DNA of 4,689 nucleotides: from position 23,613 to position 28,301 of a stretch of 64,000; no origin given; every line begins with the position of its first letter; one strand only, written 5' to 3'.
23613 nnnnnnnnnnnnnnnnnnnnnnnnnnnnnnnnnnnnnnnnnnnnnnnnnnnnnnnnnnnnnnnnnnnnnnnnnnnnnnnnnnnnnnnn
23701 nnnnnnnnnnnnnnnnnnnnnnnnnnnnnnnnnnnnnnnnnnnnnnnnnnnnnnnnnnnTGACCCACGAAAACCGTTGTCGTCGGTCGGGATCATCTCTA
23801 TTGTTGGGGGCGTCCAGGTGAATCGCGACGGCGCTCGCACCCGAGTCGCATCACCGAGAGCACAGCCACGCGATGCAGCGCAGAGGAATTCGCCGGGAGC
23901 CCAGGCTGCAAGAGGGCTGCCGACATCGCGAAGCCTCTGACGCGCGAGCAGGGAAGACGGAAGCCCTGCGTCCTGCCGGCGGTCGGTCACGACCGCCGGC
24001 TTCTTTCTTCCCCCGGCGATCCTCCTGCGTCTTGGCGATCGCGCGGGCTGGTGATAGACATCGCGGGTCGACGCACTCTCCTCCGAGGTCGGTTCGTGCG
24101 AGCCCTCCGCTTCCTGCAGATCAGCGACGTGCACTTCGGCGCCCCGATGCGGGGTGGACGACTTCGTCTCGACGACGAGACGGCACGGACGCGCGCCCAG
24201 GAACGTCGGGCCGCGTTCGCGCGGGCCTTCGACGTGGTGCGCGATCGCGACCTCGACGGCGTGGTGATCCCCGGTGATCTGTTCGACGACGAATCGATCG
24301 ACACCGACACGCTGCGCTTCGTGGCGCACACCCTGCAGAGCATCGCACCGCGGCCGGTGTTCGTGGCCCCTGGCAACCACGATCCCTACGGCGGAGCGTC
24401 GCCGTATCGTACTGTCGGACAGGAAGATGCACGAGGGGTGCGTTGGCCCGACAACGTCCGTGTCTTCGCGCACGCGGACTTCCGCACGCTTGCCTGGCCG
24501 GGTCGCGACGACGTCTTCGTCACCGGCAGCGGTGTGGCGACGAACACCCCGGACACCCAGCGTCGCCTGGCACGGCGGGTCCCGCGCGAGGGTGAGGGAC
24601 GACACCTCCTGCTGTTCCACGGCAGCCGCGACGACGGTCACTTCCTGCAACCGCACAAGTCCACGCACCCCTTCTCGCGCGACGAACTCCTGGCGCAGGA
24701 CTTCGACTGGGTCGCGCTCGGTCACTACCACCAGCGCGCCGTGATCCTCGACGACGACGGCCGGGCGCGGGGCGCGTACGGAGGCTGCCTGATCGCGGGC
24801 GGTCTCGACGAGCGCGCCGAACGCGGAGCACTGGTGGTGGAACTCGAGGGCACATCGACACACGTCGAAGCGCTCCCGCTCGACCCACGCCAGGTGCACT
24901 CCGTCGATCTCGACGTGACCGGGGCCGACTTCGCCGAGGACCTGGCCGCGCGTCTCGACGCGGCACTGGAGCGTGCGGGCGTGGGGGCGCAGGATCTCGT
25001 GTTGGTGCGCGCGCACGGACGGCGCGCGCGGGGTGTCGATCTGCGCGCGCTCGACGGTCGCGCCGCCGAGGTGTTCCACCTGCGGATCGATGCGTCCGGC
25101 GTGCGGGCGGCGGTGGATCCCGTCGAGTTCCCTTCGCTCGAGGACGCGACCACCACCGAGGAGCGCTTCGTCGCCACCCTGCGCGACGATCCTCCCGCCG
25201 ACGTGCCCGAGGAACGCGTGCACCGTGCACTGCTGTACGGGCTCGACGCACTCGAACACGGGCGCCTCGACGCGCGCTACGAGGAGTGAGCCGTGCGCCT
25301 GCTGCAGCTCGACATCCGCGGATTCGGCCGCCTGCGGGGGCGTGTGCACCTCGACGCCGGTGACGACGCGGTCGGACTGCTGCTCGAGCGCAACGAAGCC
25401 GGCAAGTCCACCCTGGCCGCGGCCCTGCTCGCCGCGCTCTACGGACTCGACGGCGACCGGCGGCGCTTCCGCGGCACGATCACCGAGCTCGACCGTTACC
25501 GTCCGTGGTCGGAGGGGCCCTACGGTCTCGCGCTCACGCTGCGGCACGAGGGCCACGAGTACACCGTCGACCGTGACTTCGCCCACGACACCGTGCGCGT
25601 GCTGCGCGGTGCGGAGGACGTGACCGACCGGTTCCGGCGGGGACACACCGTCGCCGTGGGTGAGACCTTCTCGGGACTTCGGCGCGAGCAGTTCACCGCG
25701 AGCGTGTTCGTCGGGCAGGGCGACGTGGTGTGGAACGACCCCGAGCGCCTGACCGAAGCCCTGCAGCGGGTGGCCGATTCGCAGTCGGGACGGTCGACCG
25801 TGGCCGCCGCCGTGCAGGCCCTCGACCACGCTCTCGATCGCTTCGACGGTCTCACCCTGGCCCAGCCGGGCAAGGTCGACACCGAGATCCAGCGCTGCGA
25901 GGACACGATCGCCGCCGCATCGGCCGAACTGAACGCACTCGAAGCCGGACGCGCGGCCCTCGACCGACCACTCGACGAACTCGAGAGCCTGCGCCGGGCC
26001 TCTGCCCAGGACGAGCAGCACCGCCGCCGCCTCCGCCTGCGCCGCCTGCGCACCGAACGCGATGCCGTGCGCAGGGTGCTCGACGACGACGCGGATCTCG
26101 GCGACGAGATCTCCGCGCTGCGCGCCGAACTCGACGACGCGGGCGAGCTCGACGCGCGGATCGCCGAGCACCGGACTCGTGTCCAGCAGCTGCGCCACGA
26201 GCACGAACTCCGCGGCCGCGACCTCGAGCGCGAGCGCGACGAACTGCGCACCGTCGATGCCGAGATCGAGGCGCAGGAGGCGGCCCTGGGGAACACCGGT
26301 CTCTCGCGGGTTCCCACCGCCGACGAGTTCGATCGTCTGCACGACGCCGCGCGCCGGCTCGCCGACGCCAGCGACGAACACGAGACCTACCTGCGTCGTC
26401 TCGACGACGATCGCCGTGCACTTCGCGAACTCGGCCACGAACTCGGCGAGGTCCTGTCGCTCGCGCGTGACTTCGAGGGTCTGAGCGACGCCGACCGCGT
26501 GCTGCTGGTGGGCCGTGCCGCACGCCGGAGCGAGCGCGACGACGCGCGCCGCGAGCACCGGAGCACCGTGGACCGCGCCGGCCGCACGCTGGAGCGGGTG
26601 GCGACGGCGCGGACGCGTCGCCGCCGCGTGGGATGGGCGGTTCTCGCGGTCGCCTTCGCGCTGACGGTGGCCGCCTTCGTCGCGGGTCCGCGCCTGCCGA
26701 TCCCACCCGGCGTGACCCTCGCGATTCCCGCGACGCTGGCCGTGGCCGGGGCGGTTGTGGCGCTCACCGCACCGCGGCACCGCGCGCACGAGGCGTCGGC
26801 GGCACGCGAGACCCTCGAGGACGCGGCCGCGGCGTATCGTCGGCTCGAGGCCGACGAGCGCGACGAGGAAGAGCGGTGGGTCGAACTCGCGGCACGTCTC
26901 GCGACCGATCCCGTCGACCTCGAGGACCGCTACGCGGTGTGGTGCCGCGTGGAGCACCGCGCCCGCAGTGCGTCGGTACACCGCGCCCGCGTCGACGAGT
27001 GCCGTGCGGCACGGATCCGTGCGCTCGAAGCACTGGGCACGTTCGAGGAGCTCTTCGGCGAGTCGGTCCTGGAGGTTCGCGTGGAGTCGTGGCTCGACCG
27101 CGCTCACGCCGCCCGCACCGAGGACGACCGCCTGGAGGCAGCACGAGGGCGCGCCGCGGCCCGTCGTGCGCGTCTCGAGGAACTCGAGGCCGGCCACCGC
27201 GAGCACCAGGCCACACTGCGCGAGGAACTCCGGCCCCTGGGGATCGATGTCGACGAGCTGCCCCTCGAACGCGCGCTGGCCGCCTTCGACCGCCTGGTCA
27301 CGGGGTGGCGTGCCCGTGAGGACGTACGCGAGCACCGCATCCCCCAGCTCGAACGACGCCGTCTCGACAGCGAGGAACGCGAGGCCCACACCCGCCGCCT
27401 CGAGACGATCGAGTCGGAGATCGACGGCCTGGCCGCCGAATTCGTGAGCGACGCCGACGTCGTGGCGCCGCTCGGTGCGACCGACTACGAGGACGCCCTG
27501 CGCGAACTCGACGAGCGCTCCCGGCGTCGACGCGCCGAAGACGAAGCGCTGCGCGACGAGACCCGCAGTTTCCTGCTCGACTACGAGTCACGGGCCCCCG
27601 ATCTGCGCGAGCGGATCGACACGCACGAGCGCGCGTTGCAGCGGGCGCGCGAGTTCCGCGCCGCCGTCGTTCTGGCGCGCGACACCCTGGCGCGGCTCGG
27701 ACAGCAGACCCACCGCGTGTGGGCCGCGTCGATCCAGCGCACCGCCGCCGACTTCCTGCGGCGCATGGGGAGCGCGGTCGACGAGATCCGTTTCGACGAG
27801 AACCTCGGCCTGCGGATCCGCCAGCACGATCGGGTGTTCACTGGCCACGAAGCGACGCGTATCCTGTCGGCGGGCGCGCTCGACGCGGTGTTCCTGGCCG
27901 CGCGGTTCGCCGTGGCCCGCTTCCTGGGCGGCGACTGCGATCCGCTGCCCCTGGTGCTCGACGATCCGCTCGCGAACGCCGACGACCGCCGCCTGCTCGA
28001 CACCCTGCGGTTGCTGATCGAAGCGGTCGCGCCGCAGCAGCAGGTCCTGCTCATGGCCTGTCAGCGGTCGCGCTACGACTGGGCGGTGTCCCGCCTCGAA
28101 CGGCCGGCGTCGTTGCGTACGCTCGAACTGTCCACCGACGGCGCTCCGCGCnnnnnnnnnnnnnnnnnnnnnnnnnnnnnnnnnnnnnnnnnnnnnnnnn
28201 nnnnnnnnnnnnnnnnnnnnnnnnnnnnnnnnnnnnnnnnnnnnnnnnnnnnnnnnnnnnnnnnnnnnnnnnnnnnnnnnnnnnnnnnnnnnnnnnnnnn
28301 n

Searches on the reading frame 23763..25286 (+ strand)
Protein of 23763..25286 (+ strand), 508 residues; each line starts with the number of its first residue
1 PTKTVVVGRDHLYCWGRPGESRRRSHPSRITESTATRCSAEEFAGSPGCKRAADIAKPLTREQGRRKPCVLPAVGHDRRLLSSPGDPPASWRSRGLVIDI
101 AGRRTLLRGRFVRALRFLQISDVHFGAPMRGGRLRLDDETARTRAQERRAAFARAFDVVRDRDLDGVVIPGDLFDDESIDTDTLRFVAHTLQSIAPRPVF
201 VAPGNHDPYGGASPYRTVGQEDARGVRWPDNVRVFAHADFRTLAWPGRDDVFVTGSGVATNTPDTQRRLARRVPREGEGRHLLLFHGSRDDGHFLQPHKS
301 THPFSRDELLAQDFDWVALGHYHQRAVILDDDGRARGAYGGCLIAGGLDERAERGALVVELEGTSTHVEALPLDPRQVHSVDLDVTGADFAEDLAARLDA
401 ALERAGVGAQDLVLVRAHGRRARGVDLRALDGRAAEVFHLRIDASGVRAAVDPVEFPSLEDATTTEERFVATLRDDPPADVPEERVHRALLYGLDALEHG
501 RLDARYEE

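Call 28: search_protein_families(library=pfam, proteins=[window:23763-25286:+], max_evalue=0.001)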
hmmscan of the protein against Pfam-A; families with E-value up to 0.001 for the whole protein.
window:23763-25286:+ (508 aa): 1 family
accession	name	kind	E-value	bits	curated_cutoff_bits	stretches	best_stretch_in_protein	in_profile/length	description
PF00149.33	Metallophos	-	3.1e-17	64.1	21.5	1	115-324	1-190/191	Calcineurin-like phosphoesterase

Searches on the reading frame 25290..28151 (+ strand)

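Call 17: search_protein_families(library=pfam, proteins=[window:25290-28151:+])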
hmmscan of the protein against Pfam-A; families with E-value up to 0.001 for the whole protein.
window:25290-28151:+ (954 aa): 2 families
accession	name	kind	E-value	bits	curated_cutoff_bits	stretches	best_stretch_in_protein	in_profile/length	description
PF13514.12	AAA_27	-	1.7e-05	24.9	22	1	3-55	2-55/206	AAA domain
PF13476.12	AAA_23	-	0.00091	20.3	27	0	34-102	27-84/201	AAA domain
